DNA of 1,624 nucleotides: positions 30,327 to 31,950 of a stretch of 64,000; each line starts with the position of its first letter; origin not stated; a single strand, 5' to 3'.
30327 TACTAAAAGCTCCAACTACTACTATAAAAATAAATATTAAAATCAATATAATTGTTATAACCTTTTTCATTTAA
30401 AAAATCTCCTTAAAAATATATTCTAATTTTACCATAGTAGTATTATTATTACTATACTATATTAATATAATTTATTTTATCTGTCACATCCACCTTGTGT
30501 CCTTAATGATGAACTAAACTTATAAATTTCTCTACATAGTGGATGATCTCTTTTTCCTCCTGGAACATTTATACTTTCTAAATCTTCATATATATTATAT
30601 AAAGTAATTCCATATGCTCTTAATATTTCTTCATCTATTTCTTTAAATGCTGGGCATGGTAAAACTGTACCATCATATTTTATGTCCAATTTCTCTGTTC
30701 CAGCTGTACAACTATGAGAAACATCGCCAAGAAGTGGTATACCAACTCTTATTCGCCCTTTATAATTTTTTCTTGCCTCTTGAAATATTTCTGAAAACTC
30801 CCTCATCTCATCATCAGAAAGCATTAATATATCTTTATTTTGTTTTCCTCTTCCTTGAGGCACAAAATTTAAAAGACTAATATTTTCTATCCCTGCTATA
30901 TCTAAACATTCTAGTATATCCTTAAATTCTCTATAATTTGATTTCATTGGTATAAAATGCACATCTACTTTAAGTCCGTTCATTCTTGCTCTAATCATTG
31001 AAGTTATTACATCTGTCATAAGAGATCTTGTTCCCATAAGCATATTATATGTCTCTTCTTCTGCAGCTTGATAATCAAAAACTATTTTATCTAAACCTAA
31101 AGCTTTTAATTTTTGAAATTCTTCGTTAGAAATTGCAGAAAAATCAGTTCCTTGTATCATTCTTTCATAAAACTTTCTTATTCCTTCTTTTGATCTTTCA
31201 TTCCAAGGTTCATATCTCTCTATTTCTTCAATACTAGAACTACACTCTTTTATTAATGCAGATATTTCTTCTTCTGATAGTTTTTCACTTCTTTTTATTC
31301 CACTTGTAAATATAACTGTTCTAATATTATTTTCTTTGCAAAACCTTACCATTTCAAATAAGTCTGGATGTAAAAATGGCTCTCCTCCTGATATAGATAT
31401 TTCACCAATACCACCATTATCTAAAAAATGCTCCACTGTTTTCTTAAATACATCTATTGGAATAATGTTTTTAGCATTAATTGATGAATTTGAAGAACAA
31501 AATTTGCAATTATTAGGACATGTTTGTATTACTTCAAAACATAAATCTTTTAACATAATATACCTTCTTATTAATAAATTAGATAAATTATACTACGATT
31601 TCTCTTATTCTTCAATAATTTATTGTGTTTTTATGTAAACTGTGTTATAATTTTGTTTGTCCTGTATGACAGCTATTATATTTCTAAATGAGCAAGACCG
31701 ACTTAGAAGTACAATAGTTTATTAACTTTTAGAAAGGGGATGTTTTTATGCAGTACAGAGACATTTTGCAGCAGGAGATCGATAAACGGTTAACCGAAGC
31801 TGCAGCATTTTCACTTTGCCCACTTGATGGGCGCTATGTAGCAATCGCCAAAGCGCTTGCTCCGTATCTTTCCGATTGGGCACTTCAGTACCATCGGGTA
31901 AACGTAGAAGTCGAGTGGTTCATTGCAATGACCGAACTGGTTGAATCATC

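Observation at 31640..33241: Foreign-composition E. coli-type purB as an autonomous cassette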

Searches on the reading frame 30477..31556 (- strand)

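Call 19: search_protein_families(library=pfam, proteins=[window:30477-31556:-])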
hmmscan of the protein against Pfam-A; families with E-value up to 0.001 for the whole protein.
window:30477-31556:- (359 aa): 2 families
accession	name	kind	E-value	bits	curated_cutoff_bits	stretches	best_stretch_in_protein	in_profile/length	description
PF04055.27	Radical_SAM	-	4e-19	69.8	29.5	1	8-101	2-97/166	Radical SAM superfamily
PF13353.11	Fer4_12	-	3.2e-07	31.2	22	1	9-106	11-110/137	4Fe-4S single cluster domain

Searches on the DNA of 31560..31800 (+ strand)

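Call 29: search_rna_families(source=window, start=31560, end=31800, threshold=evalue, max_evalue=10, show_alignments=2)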
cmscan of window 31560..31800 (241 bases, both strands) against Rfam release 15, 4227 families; matches with E-value up to 10: 3.
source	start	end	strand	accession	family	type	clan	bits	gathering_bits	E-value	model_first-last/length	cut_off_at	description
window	31634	31723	+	RF01186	SNORD127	Gene; snRNA; snoRNA; CD-box;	-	15.5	45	8.2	1-86/86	no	Small nucleolar RNA SNORD127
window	31631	31650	-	RF03336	mir-1322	Gene; miRNA;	-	14.5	70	4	24-43/69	no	mir-1322 microRNA precursor family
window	31737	31767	+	RF02596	cyano_het_sRNA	Gene; sRNA;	-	11.8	35.7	7.4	1-56/56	no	Cyanobacteria heterocyst sRNA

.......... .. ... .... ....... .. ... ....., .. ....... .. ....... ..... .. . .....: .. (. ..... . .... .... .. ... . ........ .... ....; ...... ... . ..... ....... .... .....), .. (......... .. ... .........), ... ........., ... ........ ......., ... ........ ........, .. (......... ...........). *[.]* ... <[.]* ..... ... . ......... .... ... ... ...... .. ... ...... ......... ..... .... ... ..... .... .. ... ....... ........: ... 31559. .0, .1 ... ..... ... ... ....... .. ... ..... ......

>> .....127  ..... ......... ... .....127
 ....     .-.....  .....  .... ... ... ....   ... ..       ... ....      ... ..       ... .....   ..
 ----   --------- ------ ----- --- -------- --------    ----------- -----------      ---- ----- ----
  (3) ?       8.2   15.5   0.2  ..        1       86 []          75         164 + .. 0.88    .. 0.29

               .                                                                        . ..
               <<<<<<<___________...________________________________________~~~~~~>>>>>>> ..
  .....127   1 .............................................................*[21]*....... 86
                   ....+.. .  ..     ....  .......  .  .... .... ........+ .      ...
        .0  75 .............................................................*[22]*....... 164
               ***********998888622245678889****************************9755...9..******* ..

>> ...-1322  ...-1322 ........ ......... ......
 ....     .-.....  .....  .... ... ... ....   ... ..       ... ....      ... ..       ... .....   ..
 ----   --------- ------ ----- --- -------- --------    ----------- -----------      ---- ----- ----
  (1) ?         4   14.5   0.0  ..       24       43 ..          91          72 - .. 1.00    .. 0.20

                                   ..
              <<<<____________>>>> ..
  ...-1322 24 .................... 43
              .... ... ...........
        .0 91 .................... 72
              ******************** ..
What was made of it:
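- On Purine or other Rfam riboswitch in the leader: At E<=10 there are only chance hits, to a snoRNA, a miRNA and a cyanobacterial sRNA (call 29).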

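Call 64: build_rna_model(alignment_id=A3, structure=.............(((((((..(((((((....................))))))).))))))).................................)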
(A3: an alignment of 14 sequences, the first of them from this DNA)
Model R1 built from alignment A3 (14 sequences, 97 columns); structure: as given.
model positions 86; base pairs 14; branch points 0; effective number of sequences 2.51; information 0.662 bits per position. Calibrated on 0.2 Mb of random sequence (short: E-values are rough).
structure used (alignment columns):
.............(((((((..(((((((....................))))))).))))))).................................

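Call 65: search_with_rna_model(model_id=R1, sources=[window, L001, L081, L082, L083, L084, L085, L086, L087, L088, L089, L090, L091, L092, L093, L094, L095, L096, L097, L098, L099, L100, L101, L102, L103, L104, L105, L106, L107, L108, L109, L110, L111, L112, L113], max_evalue=1)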
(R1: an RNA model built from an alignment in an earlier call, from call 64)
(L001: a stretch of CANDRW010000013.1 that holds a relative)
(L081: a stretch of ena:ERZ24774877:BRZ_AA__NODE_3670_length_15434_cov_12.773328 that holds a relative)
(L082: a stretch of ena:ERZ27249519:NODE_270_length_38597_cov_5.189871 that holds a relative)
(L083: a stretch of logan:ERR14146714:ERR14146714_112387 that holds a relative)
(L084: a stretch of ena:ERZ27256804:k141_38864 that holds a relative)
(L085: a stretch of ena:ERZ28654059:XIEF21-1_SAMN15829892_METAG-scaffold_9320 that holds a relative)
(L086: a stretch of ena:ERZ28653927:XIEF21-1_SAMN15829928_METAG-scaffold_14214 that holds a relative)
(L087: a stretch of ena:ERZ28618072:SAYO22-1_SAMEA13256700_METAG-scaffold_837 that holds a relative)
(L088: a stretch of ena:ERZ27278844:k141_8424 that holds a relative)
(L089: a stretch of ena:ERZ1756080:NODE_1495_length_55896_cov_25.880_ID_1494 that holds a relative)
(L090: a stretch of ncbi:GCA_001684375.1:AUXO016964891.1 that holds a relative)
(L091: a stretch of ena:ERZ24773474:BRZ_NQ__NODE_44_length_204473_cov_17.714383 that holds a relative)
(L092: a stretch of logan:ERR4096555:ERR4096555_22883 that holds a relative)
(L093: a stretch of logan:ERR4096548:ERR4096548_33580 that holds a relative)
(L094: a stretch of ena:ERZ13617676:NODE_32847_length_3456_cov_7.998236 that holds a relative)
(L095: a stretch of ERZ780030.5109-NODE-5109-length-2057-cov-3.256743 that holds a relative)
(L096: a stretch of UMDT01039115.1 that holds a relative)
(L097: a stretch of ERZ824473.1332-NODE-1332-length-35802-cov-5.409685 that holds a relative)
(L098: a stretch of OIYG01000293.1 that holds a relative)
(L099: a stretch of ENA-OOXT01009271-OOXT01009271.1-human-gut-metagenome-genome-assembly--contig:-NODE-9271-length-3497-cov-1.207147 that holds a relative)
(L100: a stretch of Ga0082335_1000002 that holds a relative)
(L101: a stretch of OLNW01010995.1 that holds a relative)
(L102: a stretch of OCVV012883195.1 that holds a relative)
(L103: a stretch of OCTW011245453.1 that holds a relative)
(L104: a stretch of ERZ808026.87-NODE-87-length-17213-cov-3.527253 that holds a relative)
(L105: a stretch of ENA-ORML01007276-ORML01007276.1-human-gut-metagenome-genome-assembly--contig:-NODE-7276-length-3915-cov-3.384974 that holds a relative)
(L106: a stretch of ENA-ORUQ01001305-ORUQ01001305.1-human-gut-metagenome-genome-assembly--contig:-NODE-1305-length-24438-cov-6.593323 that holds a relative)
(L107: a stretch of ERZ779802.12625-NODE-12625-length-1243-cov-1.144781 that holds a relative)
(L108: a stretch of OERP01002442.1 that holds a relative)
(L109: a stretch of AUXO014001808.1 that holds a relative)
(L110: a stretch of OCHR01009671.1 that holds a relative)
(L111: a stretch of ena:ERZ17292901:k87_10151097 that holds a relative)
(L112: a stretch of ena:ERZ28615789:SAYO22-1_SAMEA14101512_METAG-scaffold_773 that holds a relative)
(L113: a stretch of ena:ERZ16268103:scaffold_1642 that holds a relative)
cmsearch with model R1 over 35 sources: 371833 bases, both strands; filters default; matches with E-value up to 1: 43.
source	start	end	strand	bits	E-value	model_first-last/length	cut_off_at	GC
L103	4122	4209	-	91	2e-16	1-86/86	no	0.28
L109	1571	1658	-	91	2e-16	1-86/86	no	0.28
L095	1683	1768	-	90.9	2.1e-16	1-86/86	no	0.29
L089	7918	8003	+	90.6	2.4e-16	1-86/86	no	0.29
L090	7918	8003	+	90.6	2.4e-16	1-86/86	no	0.29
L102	5558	5643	-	90.6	2.4e-16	1-86/86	no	0.29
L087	4916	5003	+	90.6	2.4e-16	1-86/86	no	0.28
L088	4916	5003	+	90.6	2.4e-16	1-86/86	no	0.28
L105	3088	3175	+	90.6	2.4e-16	1-86/86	no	0.28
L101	2728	2815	-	90.1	3.1e-16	1-86/86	no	0.3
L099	1036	1124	+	87.1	1.3e-15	1-86/86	no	0.28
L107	80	168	-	87.1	1.3e-15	1-86/86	no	0.28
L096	3229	3317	+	86.6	1.7e-15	1-86/86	no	0.29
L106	12492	12580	+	86.6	1.7e-15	1-86/86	no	0.29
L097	2423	2511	+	86.1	2.2e-15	1-86/86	no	0.29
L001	9863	9949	+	85.9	2.5e-15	1-86/86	no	0.25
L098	2357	2440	+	85.6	2.8e-15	1-86/86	no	0.29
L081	7917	8003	+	83.9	6.6e-15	1-86/86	no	0.29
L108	295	381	+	83.9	6.6e-15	1-86/86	no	0.29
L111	3826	3906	+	81.6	2e-14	1-86/86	no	0.31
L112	5919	6003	+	81.2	2.5e-14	1-86/86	no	0.29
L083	1259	1347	+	81.1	2.6e-14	1-86/86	no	0.29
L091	9917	10003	+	80.8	3e-14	1-86/86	no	0.3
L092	1607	1693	+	80.8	3e-14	1-86/86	no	0.3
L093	1606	1692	+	80.8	3e-14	1-86/86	no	0.3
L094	334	420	+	80.8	3e-14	1-86/86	no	0.3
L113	4081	4164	+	79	7.4e-14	1-86/86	no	0.31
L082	7916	8003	+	65.9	4.8e-11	1-86/86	no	0.32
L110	1476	1554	-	59.1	1.4e-09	1-86/86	no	0.32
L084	7941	8003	+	54.5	1.3e-08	1-86/86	no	0.24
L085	1238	1300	+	54.5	1.3e-08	1-86/86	no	0.24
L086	3836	3898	+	54.5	1.3e-08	1-86/86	no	0.24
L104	392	448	-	28.2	0.0056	1-86/86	no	0.25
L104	878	970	-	26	0.017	1-86/86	no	0.32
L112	8492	8568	-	25.6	0.02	1-86/86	no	0.27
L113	4088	4135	-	22.1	0.11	8-54/86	no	0.25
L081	7894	7978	-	22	0.12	1-86/86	no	0.27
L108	272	356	-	22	0.12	1-86/86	no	0.27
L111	3833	3879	-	20.3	0.28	8-54/86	no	0.26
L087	9307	9386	-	19.7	0.38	1-86/86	no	0.24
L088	9307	9386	-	19.7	0.38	1-86/86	no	0.24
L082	7799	7879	+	19.7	0.38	1-86/86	no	0.22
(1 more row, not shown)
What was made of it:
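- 31659..31747 (+): 5' leader RNA of about 89 nt. The start point near G31659 is inferred. Covariance model R1 hits window 31664-31750 at 80.8 bits, E 3e-14 (call 65).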

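Call 66: search_with_rna_model(model_id=R1, sources=[L002, L003, L004, L005, L006, L007, L008, L009, L010, L011, L012, L013, L014, L015, L016, L017, L018, L019, L020, L021, L022, L023, L024, L025, L026, L027, L028, L029, L030, L031, L032, L033, L034, L035, L036, L037, L038, L039, L040, L041, L042, L043, L044, L045, L046, L047, L048, L049, L050, L051, L052, L053, L054, L055, L056, L057, L058, L059, L060, L061, L062, L063, L064, L065, L066, L067, L068, L069, L070, L071, L072, L073, L074, L075, L076, L077, L078, L079, L080], max_evalue=1)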
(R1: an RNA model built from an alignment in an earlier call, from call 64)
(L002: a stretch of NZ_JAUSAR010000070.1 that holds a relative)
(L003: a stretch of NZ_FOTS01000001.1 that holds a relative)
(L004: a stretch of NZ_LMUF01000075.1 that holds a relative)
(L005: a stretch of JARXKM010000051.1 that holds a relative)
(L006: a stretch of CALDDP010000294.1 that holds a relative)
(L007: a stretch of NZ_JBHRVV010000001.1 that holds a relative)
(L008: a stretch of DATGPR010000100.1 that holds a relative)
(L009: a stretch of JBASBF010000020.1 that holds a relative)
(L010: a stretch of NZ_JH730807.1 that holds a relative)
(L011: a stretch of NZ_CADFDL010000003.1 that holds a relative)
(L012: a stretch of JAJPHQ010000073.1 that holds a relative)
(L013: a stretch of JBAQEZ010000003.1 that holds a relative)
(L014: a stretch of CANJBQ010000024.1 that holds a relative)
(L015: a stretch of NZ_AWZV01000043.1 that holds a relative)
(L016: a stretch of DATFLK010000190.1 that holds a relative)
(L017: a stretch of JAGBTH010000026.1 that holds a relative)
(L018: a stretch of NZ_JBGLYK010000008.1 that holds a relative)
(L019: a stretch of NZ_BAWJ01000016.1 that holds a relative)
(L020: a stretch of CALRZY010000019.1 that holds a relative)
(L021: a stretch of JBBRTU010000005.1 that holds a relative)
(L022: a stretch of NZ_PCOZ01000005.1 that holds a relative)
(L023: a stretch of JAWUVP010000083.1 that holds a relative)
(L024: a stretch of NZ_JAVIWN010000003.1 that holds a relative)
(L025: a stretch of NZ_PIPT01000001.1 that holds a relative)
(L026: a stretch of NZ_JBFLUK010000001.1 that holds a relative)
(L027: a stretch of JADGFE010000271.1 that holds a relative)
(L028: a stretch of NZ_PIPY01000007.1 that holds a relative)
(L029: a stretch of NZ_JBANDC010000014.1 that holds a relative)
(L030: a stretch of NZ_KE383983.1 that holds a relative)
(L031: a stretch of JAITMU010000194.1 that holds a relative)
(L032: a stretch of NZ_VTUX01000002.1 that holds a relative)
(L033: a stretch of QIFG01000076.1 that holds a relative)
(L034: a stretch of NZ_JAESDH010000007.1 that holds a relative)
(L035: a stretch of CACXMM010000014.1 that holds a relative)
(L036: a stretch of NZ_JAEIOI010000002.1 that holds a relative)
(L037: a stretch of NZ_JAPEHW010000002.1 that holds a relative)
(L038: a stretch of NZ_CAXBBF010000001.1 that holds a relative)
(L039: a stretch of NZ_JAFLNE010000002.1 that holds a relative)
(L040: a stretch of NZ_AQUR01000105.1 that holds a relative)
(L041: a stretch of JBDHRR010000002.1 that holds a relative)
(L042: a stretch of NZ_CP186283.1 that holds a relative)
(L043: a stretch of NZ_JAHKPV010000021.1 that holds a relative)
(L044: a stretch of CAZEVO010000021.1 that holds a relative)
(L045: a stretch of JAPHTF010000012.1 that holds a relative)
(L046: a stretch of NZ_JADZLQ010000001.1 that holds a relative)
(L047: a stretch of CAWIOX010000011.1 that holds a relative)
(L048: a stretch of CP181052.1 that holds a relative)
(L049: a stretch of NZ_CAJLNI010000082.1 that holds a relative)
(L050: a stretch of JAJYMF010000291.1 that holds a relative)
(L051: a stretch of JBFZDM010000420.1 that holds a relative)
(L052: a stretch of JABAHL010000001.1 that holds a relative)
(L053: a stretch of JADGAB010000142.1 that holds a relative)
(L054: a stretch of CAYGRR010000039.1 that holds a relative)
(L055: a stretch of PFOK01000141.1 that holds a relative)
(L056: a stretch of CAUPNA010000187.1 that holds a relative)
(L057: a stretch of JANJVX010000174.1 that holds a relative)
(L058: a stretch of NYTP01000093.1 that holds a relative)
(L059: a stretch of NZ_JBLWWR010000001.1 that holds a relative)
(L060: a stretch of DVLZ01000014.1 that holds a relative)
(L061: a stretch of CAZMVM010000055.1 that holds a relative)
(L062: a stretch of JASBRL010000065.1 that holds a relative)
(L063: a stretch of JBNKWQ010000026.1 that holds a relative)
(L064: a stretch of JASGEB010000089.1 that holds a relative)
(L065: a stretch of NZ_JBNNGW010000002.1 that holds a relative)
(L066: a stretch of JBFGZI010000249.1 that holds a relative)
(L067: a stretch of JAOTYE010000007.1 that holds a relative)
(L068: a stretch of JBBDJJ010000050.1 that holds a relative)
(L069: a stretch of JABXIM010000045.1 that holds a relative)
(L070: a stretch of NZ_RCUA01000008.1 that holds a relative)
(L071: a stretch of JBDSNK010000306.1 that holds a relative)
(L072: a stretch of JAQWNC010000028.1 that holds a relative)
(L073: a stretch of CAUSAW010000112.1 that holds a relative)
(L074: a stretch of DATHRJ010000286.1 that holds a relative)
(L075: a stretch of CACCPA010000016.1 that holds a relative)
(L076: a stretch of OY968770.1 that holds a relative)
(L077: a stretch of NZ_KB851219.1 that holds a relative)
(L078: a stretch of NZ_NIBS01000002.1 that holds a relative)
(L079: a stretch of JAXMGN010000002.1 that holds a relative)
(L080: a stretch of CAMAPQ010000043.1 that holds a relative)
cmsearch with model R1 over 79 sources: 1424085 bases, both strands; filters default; matches with E-value up to 1: 0.
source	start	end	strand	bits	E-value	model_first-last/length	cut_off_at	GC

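Call 83: search_with_rna_model(model_id=R1, sources=[L114, L115, L116, L117], max_evalue=1)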
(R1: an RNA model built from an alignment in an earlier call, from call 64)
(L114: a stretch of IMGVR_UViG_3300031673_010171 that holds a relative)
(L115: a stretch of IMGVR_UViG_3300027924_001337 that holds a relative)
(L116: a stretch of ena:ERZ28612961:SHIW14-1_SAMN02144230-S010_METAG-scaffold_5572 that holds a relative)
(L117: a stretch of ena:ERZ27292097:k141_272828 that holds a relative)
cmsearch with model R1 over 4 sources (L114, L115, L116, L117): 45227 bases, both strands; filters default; matches with E-value up to 1: 5.
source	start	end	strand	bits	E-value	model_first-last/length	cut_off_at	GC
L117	4917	5003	+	80.9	3.5e-15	1-86/86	no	0.31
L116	4917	5003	+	76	3.9e-14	1-86/86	no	0.3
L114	5790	5858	+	15.7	0.33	1-86/86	no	0.23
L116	9596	9683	-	15.7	0.34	1-86/86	no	0.25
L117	11164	11192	-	14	0.76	1-86/86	no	0.38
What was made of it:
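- On SD-sequestering leader / 5' stabiliser: The model recovers unseen members (call 83).
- R1 finds nothing in 79 purB loci of other phyla (calls 65, 66, 83).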
